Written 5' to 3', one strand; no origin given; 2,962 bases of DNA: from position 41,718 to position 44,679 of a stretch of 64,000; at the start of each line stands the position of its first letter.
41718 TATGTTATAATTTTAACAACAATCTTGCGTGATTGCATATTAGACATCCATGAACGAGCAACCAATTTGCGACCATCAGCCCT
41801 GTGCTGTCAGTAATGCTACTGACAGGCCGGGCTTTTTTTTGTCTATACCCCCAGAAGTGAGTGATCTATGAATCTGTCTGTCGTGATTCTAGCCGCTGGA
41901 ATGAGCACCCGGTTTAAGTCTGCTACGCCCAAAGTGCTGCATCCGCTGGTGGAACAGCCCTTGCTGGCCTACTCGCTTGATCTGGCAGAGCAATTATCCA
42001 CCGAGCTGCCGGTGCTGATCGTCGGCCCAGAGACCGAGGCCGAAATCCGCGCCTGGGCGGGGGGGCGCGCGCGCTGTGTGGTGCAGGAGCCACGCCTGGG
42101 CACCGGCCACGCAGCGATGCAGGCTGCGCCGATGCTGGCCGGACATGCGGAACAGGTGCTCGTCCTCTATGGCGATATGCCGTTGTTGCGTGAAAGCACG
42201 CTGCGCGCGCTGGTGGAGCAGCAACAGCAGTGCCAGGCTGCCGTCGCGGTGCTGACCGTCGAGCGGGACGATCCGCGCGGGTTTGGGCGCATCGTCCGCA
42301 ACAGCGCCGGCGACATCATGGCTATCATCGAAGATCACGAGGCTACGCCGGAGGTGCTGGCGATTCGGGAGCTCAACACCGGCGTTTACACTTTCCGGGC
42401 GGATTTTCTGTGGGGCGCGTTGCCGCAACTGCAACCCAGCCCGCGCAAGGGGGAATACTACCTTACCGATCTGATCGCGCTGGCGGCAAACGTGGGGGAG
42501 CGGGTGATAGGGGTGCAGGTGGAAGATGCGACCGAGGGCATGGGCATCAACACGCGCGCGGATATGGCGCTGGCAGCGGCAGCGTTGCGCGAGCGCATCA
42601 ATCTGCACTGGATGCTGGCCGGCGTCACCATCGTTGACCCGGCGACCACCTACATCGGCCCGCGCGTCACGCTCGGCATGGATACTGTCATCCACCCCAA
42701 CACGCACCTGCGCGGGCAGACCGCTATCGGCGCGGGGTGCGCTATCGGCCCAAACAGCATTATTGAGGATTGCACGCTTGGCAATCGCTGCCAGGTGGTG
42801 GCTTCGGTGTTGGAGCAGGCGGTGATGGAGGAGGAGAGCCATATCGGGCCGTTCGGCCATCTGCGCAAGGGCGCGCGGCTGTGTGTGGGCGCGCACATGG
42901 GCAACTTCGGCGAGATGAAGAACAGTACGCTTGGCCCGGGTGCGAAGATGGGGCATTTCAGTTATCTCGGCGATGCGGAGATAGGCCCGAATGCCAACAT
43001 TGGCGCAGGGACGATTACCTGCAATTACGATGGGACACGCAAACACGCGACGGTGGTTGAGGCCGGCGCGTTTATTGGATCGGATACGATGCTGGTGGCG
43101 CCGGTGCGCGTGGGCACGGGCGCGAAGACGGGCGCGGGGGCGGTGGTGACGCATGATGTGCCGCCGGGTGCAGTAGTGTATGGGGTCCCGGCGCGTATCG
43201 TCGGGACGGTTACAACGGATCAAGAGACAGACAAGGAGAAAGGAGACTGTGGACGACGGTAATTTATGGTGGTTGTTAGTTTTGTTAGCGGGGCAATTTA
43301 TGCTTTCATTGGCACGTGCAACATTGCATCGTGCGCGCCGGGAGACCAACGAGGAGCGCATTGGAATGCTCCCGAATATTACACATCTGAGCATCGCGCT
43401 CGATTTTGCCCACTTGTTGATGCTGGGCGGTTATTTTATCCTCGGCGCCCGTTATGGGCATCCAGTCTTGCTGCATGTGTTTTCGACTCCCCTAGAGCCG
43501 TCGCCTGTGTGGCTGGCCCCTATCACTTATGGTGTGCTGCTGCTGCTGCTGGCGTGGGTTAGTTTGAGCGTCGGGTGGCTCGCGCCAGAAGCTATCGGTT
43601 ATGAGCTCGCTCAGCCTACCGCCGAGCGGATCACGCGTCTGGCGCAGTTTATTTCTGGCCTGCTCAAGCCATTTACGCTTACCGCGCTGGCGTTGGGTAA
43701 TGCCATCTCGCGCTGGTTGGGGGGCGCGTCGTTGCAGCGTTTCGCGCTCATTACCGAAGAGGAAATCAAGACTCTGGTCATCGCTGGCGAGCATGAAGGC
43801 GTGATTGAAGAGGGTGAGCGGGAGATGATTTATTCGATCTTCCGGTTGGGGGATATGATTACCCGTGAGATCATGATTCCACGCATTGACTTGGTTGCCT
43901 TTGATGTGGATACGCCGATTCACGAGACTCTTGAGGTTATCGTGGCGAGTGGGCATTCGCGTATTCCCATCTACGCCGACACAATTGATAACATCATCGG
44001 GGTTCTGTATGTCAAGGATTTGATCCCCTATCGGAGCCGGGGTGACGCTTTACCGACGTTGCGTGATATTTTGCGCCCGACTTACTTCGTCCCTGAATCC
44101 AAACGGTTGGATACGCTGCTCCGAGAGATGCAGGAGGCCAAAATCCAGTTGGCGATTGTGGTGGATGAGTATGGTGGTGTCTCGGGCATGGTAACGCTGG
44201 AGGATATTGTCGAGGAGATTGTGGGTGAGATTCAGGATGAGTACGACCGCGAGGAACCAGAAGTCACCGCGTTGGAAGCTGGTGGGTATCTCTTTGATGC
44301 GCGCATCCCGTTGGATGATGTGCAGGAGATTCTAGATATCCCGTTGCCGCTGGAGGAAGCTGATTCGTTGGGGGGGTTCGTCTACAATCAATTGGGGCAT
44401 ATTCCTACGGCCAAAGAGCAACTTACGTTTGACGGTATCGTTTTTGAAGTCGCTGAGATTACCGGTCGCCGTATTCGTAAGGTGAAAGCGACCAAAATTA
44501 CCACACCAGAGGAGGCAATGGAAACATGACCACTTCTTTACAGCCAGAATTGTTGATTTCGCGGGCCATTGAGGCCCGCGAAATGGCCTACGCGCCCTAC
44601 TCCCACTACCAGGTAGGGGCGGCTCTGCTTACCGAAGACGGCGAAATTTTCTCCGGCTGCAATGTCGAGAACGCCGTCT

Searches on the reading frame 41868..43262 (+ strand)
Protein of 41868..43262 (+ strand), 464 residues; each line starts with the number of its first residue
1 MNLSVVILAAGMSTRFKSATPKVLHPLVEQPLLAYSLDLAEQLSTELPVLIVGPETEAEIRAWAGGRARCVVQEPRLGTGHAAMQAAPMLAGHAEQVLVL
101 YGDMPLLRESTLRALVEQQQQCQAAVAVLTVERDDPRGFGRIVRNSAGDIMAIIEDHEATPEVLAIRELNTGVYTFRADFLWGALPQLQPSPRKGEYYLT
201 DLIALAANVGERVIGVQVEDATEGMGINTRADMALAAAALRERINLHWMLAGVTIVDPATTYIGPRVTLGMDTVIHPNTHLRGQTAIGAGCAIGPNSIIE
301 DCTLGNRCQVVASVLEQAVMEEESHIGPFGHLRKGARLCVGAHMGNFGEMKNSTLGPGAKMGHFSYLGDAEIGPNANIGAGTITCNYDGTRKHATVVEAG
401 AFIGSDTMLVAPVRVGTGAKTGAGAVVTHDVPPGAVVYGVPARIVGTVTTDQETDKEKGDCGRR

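Call 12: search_protein_families(library=pfam, proteins=[window:41868-43262:+])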
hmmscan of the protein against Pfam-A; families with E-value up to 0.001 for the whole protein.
window:41868-43262:+ (464 aa): 8 families
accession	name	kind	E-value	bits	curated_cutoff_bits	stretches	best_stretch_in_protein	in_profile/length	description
PF12804.13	NTP_transf_3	-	6e-20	72.5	27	1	5-137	1-131/160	MobA-like NTP transferase domain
PF00132.30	Hexapep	-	7.8e-20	70.1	27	3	267-299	2-34/36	Bacterial transferase hexapeptide (six repeats)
PF00483.29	NTP_transferase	-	3e-13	50.4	21.2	1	5-214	2-217/245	Nucleotidyl transferase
PF25084.1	LbH_EIF2B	-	3.8e-10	40.2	54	1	260-345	15-100/105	EIF2B subunit epsilon LbH domain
PF01128.25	IspD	-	9.9e-10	39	27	1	4-240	2-219/221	2-C-methyl-D-erythritol 4-phosphate cytidylyltransferase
PF02348.25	CTP_transf_3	-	4.9e-05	23.7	22.6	1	5-124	2-119/217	Cytidylyltransferase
PF14602.12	Hexapep_2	-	7.4e-05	22.8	27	0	396-428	3-33/34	Hexapeptide repeat of succinyl-transferase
PF25087.1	GMPPB_C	-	0.00069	19.7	39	0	261-315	17-70/110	GMPPB C-terminal domain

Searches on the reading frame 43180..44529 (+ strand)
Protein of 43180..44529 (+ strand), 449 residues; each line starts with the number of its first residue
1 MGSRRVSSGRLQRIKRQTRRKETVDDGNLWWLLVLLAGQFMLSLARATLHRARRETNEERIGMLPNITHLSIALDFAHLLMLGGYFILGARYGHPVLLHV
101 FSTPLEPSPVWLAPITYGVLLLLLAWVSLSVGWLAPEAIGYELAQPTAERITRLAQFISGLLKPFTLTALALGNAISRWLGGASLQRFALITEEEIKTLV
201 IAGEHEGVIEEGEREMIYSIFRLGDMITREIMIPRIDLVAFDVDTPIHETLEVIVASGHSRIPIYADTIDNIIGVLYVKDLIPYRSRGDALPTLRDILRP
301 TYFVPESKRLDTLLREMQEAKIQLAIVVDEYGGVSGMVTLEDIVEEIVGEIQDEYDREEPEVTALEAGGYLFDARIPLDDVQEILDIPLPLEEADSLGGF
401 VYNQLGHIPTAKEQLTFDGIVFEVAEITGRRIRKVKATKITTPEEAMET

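Call 12: search_protein_families(library=pfam, proteins=[window:43180-44529:+])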
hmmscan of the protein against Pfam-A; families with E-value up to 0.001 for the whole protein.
window:43180-44529:+ (449 aa): 3 families
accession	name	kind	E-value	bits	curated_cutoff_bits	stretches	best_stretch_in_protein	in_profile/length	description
PF03471.22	CorC_HlyC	-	4e-22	78.4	27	1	366-439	4-79/81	Transporter associated domain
PF00571.33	CBS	-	1.9e-15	57.4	24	2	295-348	2-56/57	CBS domain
PF01595.25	CNNM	-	9.6e-11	42.1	28.4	1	99-213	77-181/181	Cyclin M transmembrane N-terminal domain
